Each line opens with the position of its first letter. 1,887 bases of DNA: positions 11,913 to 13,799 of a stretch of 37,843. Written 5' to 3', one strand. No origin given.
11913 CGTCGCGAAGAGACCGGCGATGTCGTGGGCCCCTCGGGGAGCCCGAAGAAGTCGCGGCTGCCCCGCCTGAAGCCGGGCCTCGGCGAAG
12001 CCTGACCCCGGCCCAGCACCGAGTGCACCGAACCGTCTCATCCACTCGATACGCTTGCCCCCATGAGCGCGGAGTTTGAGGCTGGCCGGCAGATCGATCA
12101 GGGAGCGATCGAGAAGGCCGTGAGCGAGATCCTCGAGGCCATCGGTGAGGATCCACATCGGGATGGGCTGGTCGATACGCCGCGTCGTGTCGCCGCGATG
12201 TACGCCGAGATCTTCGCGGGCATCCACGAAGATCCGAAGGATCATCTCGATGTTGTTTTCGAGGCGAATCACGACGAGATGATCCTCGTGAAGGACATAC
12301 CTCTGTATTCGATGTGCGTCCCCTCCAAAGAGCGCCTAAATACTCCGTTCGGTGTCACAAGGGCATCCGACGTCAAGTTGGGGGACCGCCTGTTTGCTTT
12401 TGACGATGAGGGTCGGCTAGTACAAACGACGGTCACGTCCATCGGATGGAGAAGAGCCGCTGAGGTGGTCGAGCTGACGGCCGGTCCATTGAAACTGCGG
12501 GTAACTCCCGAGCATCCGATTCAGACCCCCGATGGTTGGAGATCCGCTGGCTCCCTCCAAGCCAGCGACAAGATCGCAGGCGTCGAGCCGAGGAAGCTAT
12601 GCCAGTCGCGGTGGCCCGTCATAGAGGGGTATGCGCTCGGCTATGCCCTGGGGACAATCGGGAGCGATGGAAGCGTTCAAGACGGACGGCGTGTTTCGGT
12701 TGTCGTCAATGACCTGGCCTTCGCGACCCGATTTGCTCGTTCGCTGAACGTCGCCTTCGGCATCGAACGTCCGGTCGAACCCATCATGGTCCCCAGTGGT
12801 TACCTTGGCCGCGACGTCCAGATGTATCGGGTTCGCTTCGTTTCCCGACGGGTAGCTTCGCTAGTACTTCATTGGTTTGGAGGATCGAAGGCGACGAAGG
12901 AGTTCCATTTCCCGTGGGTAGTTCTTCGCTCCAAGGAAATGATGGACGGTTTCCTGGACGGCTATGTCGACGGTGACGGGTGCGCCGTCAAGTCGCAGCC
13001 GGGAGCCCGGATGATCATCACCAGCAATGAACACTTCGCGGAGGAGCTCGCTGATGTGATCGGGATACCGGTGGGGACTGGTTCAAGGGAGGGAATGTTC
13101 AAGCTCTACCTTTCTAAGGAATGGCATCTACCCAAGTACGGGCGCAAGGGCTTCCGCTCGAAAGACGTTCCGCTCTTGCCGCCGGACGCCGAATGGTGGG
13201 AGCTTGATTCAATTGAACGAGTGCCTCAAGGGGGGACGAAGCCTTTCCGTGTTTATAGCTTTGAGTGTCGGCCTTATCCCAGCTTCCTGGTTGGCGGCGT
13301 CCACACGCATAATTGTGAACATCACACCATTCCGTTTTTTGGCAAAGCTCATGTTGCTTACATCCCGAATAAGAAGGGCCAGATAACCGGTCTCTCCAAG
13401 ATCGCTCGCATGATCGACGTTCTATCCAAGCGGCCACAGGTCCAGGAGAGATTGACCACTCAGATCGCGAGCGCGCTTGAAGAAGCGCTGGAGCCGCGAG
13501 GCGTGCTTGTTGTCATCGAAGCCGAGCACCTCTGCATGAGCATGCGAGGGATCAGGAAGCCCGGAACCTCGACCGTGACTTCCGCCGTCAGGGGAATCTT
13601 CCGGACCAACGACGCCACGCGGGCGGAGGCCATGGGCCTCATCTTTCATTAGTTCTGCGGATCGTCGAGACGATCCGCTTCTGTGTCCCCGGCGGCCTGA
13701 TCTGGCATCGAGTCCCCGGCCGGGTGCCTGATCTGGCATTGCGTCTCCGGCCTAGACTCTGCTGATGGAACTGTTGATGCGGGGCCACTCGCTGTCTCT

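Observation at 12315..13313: Complete intein with homing endonuclease inserted at the zinc-ligand cysteine of GTP cyclohydrolase I (folE)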

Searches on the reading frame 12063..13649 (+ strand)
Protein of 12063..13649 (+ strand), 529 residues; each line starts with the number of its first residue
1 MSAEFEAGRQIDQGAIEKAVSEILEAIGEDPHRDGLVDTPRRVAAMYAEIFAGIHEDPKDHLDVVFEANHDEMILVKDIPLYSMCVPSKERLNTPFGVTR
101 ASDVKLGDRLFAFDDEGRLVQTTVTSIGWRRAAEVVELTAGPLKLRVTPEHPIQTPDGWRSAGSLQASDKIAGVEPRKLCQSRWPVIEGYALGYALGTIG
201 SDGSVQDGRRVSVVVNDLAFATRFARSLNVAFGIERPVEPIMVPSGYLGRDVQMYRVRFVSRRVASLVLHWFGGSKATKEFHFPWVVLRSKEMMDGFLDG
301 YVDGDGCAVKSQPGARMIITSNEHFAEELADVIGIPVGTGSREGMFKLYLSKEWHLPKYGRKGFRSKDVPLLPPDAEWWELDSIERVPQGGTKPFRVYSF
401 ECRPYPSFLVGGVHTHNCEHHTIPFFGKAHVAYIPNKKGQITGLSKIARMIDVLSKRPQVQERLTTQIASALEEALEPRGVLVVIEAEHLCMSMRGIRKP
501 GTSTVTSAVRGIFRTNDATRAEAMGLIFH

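Call 3: search_protein_families(library=pfam, proteins=[window:12063-13649:+], max_evalue=1)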
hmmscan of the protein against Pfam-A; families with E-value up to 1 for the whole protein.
window:12063-13649:+ (529 aa): 3 families
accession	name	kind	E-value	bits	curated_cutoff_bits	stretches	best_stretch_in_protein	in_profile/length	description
PF01227.27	GTP_cyclohydroI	-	6.9e-74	247.6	27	2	417-527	70-178/179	GTP cyclohydrolase I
PF14528.11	LAGLIDADG_3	-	2.7e-06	28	22.5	1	294-330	3-40/82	LAGLIDADG-like domain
PF01079.26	Hint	-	0.052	13.6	29.7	1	84-155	12-88/213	Hint module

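Call 4: search_protein_families(library=ncbifam, proteins=[window:12063-13649:+], max_evalue=1)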
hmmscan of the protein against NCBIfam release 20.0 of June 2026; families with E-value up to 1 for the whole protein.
window:12063-13649:+ (529 aa): 8 families
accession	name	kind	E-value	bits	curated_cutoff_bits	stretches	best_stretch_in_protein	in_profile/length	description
NF006826.0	PRK09347.1-3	subfamily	5e-82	274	162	2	417-527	77-186/189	GTP cyclohydrolase I FolE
TIGR00063.1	folE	equivalog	4.5e-71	238.1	181.6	2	417-527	70-178/180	GTP cyclohydrolase I FolE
NF006825.1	PRK09347.1-2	subfamily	9.2e-66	220.7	174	2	417-527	70-178/179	GTP cyclohydrolase I FolE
NF006824.0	PRK09347.1-1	equivalog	4.4e-47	160.4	202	2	415-524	106-213/219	GTP cyclohydrolase I FolE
NF011418.0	PRK14845.1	equivalog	0.0028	15.5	756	1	106-180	63-137/1049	translation initiation factor IF-2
NF005852.0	PRK07773.1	equivalog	0.0096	14.2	780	1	111-219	428-535/886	replicative DNA helicase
NF007072.0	PRK09519.1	equivalog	0.021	13.2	1024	1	117-206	289-380/790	intein-containing recombinase RecA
TIGR03139.1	QueF-II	equivalog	0.032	14.1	86.9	1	415-484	28-95/115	preQ(1) synthase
